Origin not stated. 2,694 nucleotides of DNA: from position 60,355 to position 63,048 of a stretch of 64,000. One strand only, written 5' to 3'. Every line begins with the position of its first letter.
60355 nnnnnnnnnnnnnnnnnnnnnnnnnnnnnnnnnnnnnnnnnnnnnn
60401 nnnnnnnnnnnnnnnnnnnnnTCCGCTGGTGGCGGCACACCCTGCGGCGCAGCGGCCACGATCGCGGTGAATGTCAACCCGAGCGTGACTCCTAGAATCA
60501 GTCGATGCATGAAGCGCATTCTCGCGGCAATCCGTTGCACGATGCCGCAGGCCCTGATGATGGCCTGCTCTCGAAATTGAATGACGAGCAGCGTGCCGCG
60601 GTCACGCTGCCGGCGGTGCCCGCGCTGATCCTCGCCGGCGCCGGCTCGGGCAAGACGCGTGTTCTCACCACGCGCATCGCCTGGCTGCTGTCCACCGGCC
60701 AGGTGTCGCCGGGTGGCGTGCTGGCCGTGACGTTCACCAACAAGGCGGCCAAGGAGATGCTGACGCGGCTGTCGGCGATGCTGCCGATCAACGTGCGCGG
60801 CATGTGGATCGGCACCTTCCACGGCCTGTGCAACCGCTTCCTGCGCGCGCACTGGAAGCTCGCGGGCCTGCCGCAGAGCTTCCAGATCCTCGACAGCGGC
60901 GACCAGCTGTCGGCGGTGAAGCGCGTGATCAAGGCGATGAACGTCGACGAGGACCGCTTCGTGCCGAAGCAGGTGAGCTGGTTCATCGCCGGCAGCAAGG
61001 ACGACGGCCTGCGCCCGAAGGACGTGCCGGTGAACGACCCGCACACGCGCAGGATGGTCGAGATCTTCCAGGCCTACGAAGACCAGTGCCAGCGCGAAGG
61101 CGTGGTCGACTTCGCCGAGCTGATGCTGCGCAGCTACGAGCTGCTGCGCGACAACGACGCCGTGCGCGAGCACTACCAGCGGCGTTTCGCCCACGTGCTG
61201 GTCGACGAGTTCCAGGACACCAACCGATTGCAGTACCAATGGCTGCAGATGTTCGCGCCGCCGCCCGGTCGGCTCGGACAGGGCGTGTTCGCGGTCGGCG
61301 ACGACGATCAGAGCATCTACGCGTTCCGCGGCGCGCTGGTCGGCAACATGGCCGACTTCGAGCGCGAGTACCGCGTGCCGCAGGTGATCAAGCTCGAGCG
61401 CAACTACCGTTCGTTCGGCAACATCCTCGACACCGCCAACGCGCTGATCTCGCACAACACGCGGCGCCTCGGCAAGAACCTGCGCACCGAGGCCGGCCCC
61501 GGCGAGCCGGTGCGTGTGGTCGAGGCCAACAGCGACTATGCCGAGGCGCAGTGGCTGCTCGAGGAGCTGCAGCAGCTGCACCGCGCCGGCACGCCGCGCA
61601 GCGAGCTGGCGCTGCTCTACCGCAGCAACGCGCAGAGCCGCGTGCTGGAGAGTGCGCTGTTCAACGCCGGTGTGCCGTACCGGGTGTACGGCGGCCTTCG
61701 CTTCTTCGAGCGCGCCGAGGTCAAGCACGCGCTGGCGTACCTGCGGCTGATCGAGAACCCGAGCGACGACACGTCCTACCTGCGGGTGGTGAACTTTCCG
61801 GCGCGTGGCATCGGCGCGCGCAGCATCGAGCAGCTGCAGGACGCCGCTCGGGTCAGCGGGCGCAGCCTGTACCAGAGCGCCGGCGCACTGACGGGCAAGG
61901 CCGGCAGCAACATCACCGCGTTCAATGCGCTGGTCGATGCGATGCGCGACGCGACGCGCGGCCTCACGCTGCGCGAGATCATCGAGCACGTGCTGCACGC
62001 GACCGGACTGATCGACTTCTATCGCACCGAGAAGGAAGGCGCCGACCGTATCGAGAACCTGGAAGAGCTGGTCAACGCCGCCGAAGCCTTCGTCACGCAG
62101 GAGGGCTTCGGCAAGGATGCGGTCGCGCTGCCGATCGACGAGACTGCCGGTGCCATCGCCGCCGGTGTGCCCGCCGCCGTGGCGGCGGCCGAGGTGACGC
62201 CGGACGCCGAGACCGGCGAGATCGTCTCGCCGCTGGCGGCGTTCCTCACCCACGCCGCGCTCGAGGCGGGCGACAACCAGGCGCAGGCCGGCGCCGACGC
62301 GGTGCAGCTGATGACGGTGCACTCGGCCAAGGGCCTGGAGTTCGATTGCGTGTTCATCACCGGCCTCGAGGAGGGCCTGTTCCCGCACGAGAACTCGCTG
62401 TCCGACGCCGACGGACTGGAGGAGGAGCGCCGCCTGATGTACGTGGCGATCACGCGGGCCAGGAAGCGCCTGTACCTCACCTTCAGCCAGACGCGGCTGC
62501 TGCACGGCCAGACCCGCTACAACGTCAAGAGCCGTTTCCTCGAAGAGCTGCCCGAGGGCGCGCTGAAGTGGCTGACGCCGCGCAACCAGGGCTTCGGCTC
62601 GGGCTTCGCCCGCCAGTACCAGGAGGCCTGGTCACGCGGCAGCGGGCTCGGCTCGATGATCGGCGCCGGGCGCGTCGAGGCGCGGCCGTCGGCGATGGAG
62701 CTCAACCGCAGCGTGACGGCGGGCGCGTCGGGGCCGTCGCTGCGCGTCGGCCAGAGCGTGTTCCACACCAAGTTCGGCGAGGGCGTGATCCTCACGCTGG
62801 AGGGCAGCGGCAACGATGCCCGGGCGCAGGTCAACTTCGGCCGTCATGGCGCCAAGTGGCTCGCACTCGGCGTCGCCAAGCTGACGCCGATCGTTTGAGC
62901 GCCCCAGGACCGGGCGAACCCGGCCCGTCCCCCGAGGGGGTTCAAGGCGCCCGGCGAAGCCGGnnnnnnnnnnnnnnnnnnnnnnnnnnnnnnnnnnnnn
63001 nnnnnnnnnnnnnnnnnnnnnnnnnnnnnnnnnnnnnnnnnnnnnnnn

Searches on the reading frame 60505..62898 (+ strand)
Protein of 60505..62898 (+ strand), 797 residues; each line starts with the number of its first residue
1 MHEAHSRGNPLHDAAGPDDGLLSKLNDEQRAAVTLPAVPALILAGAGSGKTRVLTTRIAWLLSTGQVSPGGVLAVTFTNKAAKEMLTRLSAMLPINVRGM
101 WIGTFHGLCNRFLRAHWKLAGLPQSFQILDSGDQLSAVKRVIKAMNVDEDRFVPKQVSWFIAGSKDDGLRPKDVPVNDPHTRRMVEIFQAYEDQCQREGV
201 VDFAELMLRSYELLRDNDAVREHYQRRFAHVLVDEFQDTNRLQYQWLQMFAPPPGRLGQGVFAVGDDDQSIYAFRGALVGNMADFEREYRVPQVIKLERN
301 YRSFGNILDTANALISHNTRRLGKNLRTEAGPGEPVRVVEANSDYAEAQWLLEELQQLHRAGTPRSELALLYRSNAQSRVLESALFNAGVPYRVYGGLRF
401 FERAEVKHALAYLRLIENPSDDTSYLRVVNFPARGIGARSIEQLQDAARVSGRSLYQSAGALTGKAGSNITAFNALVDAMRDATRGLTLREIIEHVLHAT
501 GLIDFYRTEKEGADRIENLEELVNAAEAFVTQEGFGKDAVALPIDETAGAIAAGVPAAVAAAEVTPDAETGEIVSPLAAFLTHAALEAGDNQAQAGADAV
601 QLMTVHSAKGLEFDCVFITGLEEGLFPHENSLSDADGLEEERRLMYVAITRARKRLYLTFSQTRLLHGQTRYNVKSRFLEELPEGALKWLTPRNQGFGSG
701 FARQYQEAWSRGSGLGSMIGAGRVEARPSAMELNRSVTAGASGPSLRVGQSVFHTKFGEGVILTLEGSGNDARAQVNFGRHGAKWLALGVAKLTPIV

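Call 82: search_protein_families(library=pfam, proteins=[window:60505-62898:+], max_evalue=0.0001)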
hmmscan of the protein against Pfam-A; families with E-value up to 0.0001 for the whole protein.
window:60505-62898:+ (797 aa): 6 families
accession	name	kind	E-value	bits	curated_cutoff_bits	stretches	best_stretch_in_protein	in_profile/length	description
PF00580.27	UvrD-helicase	-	5.5e-82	275.9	23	1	25-289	1-270/271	UvrD/REP helicase N-terminal domain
PF13361.12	UvrD_C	-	5.3e-74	250.2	25.6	1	295-662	1-349/350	UvrD-like helicase C-terminal domain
PF13245.12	AAA_19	-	4.7e-22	79.1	25.1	1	29-275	1-134/134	AAA domain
PF13538.12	UvrD_C_2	-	4.3e-12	46.1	27.4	1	602-659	4-52/52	UvrD-like helicase C-terminal domain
PF21196.3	PcrA_UvrD_tudor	-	6.8e-07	29.5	23.9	1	748-796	1-46/48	PcrA/UvrD tudor domain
PF01443.25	Viral_helicase1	-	4.3e-05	23.9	21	0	593-658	173-226/228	Viral superfamily 1 RNA helicase core domain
